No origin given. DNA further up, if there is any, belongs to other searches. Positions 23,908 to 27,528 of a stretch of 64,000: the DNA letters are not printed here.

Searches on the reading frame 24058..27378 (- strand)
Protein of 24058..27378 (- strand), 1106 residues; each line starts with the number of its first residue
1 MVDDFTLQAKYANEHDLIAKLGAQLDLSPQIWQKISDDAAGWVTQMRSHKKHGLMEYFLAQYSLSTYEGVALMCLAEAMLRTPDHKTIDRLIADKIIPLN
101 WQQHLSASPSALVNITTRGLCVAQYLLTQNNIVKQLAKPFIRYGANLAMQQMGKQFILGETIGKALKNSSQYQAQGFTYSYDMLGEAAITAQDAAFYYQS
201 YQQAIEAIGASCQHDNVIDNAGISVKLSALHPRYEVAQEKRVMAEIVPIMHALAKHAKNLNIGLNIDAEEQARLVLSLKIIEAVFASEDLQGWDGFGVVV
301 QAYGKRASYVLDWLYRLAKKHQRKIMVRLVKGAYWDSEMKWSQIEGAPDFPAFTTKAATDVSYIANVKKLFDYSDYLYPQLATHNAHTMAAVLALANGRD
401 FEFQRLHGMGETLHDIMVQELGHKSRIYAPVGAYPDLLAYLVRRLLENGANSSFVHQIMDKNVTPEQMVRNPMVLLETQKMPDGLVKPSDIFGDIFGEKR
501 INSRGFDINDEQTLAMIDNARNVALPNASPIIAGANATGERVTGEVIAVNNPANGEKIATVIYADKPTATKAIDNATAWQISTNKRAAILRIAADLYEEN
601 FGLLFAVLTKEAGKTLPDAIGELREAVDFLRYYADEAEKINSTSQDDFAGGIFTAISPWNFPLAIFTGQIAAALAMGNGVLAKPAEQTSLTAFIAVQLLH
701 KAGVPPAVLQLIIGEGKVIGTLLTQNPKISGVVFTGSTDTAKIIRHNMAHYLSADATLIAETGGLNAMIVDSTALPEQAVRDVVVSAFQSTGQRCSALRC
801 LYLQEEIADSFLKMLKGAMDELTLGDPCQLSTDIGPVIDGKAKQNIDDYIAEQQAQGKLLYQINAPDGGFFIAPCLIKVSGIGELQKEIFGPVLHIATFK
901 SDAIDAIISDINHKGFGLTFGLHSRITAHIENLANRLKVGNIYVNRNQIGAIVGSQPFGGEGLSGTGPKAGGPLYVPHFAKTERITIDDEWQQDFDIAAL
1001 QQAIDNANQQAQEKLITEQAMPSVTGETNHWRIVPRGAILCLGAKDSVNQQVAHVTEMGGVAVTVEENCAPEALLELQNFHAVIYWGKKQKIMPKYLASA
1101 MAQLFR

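Call 6: search_protein_families(library=pfam, proteins=[window:24058-27378:-], max_evalue=0.01)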
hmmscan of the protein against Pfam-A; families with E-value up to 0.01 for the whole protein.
window:24058-27378:- (1106 aa): 3 families
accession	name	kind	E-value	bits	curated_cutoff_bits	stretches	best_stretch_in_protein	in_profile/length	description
PF00171.27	Aldedh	-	1.5e-103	347.2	23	1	545-981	7-457/461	Aldehyde dehydrogenase family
PF01619.24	Pro_dh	-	6.6e-95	318.3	27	1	165-457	1-278/278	Proline dehydrogenase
PF14850.11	Pro_dh-DNA_bdg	-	1.5e-30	106.4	27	1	55-156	2-112/112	DNA-binding domain of Proline dehydrogenase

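Call 7: search_protein_families(library=ncbifam, proteins=[window:24058-27378:-], max_evalue=0.01)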
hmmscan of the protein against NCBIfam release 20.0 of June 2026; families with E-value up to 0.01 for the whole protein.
window:24058-27378:- (1106 aa): 45 families (the best 25 are shown)
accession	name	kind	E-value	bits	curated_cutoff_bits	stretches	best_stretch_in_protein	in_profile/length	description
NF008869.0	PRK11904.1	equivalog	0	1281.2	747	1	9-988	20-1027/1042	bifunctional proline dehydrogenase/L-glutamate gamma-semialdehyde dehydrogenase PutA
NF008772.0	PRK11809.1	equivalog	0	1141.5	1750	1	13-1077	102-1230/1318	trifunctional transcriptional regulator/proline dehydrogenase/L-glutamate gamma-semialdehyde dehydrogenase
TIGR01238.1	D1pyr5carbox3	equivalog_domain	1.4e-177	591.2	485.2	1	494-981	1-497/500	L-glutamate gamma-semialdehyde dehydrogenase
TIGR01237.1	D1pyr5carbox2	equivalog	5.3e-91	305.9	659.65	1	539-986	39-508/511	L-glutamate gamma-semialdehyde dehydrogenase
NF002852.0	PRK03137.1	subfamily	1.8e-90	304.2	648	1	538-985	42-510/514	L-glutamate gamma-semialdehyde dehydrogenase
TIGR01780.1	SSADH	subfamily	9e-70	235.8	646.35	1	549-970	1-436/448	succinate-semialdehyde dehydrogenase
NF006916.0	PRK09407.1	equivalog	1e-66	225.7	521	1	540-971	29-477/526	succinic semialdehyde dehydrogenase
NF042993.1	AlphKGSA_gudD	equivalog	1.4e-66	225.2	770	1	542-968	16-461/481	alpha-ketoglutaric semialdehyde dehydrogenase GucD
TIGR01236.1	D1pyr5carbox1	equivalog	2.5e-64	217.8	613.6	1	541-986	42-518/533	L-glutamate gamma-semialdehyde dehydrogenase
TIGR01804.1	BADH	equivalog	1.6e-62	211.5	668.6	1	543-969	11-454/467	betaine-aldehyde dehydrogenase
NF009725.0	PRK13252.1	equivalog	1.2e-60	205.3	593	1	539-987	16-479/488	betaine-aldehyde dehydrogenase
NF010000.0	PRK13473.1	subfamily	7.9e-60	202.8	615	1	540-967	12-453/475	aminobutyraldehyde dehydrogenase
NF045735.1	PaDhStyDPseudo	equivalog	9.1e-59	199.4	850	1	541-971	14-466/483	phenylacetaldehyde dehydrogenase StyD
NF040792.1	glyc_ald_dh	equivalog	1.4e-58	199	760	1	542-969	13-459/488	D-glyceraldehyde dehydrogenase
TIGR02299.1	HpaE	equivalog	3.1e-58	197.6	638.35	1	543-987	14-476/488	5-carboxymethyl-2-hydroxymuconate semialdehyde dehydrogenase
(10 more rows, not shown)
